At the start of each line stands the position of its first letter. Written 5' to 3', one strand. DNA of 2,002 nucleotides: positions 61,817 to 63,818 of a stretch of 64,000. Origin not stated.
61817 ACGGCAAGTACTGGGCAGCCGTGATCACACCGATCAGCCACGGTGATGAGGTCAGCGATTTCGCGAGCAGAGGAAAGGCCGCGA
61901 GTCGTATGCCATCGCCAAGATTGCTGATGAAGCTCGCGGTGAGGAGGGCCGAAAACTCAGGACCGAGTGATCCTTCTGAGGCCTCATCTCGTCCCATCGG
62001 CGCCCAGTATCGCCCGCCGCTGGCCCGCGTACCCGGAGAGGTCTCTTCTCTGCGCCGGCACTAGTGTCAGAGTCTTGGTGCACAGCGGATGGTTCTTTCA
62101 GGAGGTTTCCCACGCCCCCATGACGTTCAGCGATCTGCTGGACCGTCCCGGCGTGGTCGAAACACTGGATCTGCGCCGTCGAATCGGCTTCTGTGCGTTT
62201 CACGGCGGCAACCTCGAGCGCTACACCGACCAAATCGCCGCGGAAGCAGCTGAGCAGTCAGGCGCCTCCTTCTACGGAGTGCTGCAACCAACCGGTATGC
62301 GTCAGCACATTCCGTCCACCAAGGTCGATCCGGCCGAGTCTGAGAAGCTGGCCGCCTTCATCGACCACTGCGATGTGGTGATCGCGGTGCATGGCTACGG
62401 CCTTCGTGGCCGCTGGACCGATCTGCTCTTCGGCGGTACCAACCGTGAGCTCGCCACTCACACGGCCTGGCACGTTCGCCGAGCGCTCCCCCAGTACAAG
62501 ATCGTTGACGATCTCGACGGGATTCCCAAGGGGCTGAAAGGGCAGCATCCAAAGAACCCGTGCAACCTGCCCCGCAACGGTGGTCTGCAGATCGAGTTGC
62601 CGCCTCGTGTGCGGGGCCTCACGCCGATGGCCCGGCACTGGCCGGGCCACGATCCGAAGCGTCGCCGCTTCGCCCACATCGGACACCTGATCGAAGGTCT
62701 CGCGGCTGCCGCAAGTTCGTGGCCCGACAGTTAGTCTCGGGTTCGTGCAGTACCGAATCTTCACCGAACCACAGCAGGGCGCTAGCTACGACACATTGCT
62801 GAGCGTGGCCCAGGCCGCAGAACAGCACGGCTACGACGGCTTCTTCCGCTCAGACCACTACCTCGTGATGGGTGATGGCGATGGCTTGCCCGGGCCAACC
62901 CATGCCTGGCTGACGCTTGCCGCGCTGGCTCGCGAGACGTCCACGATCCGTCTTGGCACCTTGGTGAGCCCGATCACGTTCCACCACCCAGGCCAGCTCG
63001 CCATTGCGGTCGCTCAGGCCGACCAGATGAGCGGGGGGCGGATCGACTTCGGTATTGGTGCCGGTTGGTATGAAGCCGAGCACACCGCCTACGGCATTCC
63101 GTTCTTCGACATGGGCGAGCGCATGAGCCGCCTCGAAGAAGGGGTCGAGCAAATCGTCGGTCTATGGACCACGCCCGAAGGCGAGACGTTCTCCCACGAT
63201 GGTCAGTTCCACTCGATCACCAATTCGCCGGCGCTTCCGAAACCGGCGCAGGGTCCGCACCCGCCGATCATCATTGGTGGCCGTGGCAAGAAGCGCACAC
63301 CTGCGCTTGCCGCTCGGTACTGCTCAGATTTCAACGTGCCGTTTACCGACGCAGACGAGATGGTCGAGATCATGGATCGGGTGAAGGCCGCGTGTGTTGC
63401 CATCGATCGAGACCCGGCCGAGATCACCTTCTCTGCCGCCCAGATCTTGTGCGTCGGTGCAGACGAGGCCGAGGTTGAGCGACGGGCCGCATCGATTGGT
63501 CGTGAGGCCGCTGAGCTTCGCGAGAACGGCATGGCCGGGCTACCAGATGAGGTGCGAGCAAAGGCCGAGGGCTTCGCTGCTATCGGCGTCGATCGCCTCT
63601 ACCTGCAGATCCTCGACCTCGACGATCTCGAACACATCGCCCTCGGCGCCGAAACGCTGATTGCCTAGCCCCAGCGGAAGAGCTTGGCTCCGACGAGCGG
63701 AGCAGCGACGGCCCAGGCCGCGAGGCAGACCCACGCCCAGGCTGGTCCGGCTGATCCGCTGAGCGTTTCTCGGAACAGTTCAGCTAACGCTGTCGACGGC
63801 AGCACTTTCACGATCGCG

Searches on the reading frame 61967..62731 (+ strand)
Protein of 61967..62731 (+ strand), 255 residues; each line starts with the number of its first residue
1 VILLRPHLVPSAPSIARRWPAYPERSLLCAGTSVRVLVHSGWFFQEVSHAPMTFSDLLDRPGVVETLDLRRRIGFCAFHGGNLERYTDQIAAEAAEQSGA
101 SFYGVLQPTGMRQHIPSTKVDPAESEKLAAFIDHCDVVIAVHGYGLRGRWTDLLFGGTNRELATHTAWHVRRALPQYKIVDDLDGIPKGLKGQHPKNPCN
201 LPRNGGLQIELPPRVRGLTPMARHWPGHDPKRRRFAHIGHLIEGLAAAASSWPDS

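Call 38: search_protein_families(library=pfam, proteins=[window:61967-62731:+], max_evalue=0.001)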
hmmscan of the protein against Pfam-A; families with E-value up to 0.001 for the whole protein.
window:61967-62731:+ (255 aa): 1 family
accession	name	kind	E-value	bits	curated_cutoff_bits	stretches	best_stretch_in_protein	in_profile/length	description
PF05908.16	Gamma_PGA_hydro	-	2.5e-21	76.5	22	1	68-216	23-165/191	Poly-gamma-glutamate hydrolase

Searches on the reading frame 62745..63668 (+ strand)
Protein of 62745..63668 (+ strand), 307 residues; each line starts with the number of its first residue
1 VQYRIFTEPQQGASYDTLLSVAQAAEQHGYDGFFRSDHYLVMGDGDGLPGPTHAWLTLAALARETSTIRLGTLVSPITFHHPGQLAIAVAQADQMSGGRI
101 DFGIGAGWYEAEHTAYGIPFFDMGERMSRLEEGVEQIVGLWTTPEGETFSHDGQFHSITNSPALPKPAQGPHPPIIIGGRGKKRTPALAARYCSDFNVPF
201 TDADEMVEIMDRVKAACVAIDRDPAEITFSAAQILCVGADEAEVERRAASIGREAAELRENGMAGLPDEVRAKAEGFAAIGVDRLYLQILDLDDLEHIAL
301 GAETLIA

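Call 68: find_encoding_contigs(protein=window:62745-63668:+, flank=10000, max_places=2)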
Protein window:62745-63668:+ (307 aa): 1 contig read that carries it; 1 place shown.
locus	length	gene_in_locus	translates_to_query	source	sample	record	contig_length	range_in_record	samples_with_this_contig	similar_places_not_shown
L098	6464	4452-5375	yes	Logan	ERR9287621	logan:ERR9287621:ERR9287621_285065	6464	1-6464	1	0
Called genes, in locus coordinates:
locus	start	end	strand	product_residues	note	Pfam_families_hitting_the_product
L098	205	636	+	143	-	PF02467:Whib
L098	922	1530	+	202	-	PF08534:Redoxin, PF00578:AhpC-TSA, PF00085:Thioredoxin (faint)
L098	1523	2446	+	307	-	-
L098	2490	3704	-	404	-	PF05977:MFS_3, PF07690:MFS_1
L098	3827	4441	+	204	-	PF05908:Gamma_PGA_hydro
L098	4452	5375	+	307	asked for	PF00296:Bac_luciferase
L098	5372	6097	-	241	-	PF01061:ABC2_membrane, PF12698:ABC2_membrane_3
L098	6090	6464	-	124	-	?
